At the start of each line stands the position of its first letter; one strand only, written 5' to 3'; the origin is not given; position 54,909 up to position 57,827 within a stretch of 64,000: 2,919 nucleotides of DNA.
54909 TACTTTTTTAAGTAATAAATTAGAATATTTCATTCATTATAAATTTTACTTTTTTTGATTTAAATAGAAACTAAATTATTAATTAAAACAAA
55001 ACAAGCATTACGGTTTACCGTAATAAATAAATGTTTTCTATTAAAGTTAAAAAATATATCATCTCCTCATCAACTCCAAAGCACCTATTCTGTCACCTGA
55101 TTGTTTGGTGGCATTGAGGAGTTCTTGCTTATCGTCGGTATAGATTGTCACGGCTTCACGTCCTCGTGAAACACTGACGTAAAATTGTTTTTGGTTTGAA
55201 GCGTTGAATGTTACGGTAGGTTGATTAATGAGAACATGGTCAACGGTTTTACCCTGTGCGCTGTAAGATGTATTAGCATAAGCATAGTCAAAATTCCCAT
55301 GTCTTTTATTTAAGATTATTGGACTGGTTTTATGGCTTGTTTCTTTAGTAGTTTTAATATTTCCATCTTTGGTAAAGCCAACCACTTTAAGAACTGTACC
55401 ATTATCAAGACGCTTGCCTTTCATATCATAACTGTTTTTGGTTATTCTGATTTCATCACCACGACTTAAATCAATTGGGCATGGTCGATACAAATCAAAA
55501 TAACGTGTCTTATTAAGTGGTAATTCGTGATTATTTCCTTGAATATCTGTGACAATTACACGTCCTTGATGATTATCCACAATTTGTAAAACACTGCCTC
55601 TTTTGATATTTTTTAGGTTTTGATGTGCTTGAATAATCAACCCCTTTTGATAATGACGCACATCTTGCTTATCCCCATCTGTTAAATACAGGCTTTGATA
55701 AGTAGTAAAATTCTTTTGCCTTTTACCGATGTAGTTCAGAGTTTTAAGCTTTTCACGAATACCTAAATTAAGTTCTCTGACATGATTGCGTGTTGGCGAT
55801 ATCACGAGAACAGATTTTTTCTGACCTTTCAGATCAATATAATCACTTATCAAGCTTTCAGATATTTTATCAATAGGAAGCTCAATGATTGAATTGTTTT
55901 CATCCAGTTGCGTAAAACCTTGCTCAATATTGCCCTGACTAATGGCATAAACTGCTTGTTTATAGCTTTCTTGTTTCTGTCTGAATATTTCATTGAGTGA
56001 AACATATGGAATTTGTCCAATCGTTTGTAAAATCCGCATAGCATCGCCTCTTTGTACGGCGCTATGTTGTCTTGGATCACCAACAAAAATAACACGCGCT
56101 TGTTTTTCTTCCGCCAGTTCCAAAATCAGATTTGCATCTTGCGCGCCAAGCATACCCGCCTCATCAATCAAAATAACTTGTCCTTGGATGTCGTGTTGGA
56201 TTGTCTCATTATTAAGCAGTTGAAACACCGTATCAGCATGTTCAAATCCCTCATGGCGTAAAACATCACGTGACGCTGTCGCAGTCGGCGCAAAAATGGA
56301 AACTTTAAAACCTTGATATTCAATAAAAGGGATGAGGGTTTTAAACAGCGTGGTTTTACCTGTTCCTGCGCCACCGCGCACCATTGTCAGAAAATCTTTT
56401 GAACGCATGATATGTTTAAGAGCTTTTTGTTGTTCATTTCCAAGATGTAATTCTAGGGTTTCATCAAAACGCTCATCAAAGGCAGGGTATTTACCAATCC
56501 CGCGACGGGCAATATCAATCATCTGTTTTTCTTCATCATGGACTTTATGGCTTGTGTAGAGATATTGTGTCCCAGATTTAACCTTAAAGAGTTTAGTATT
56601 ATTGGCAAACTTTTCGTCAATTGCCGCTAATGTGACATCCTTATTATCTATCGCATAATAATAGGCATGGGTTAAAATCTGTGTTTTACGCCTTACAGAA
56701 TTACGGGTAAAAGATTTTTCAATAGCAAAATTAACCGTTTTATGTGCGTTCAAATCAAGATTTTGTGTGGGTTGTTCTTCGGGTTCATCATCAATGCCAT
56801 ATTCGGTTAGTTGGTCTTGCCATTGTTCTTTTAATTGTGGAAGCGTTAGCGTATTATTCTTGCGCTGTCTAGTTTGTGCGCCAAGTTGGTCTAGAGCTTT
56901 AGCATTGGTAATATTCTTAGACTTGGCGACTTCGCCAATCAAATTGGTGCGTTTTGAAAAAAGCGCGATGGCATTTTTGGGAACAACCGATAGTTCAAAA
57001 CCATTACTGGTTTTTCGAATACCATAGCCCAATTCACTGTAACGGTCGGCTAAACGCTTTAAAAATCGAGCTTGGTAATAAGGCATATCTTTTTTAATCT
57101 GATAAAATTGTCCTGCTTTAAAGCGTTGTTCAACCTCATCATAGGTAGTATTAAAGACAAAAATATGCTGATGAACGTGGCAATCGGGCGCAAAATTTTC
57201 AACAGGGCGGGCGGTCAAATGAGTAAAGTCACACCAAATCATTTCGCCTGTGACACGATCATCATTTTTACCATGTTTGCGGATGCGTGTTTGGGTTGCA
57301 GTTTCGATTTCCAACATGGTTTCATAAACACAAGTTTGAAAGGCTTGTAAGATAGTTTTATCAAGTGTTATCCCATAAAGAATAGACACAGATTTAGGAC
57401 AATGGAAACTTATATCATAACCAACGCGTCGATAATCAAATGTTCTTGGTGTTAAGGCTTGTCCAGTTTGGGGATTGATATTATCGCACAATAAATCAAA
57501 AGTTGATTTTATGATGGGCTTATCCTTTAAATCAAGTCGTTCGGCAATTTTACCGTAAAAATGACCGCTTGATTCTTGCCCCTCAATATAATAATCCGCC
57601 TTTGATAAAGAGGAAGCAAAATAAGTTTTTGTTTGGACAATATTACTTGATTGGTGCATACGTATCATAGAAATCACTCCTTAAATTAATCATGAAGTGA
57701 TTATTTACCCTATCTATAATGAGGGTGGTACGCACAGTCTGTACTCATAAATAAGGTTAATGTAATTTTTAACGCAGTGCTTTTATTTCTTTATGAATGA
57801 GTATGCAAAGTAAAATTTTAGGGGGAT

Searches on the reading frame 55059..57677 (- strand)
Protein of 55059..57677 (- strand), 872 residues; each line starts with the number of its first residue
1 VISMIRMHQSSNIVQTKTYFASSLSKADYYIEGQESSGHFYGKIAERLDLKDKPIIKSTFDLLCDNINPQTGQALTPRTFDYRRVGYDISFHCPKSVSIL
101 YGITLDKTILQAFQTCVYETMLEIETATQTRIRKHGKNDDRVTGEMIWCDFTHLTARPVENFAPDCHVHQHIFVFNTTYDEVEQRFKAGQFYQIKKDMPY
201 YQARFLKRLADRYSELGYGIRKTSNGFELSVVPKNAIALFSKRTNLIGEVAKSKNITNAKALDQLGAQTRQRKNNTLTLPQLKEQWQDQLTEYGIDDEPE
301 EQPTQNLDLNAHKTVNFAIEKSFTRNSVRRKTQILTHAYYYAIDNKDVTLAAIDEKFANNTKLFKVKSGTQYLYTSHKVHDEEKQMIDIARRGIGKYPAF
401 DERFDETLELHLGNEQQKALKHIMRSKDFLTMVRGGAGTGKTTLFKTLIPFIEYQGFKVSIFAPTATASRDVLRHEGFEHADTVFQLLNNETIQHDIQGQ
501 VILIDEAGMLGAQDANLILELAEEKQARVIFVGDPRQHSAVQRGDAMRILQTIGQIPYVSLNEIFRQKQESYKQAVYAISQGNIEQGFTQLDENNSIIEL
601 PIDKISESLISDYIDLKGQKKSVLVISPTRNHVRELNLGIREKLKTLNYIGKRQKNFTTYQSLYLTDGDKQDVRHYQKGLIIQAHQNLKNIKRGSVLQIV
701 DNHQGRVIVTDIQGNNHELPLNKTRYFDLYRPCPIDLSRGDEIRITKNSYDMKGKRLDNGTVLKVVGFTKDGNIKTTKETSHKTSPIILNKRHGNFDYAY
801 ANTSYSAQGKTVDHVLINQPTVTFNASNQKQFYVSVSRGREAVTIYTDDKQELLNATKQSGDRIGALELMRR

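Call 40: search_protein_families(library=pfam, proteins=[window:55059-57677:-], max_evalue=0.001)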
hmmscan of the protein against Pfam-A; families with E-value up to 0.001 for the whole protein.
window:55059-57677:- (872 aa): 14 families
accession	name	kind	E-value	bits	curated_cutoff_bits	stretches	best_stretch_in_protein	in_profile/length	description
PF08751.17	TrwC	-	9.5e-53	180.1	25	1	16-292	4-285/286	TrwC relaxase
PF13604.12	AAA_30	-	4.4e-47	160.7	27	1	412-598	2-187/191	AAA domain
PF13245.12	AAA_19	-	1.8e-15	57.7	25.1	1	416-540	1-131/134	AAA domain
PF01443.25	Viral_helicase1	-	6.8e-14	52.7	21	1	432-545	2-104/228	Viral superfamily 1 RNA helicase core domain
PF13401.12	AAA_22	-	2.2e-06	28.4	27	1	430-536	7-125/130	AAA domain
PF22232.2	TraI_hel_assoc_N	-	3.4e-06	28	27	1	435-533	3-99/99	TraI helicase-associated ssDNA bd, N-terminal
PF13538.12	UvrD_C_2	-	1.6e-05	25.1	27.4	1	798-845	1-51/52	UvrD-like helicase C-terminal domain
PF18340.7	TraI_2B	-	4.2e-05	23.8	26.7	1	661-736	3-78/79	DNA relaxase TraI 2B/2B-like domain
PF09848.15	SLFN-g3_helicase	-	6.1e-05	22.9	24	1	431-591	4-186/354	Schlafen group 3, DNA/RNA helicase domain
PF05970.20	PIF1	-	0.00018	21.6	25.9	1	412-472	2-66/223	PIF1-like helicase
PF13086.12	AAA_11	-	0.00041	20.7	27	0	412-452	2-41/257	AAA domain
PF00270.35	DEAD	-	0.00041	20.6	26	0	416-473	4-62/167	DEAD/DEAH box helicase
PF25199.1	nSTAND_NTPase5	-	0.00072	19.8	34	0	425-536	38-133/145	Novel STAND NTPase 5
PF00437.27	T2SSE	-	0.00095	18.3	24.9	0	408-456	122-170/370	Type II/IV secretion system protein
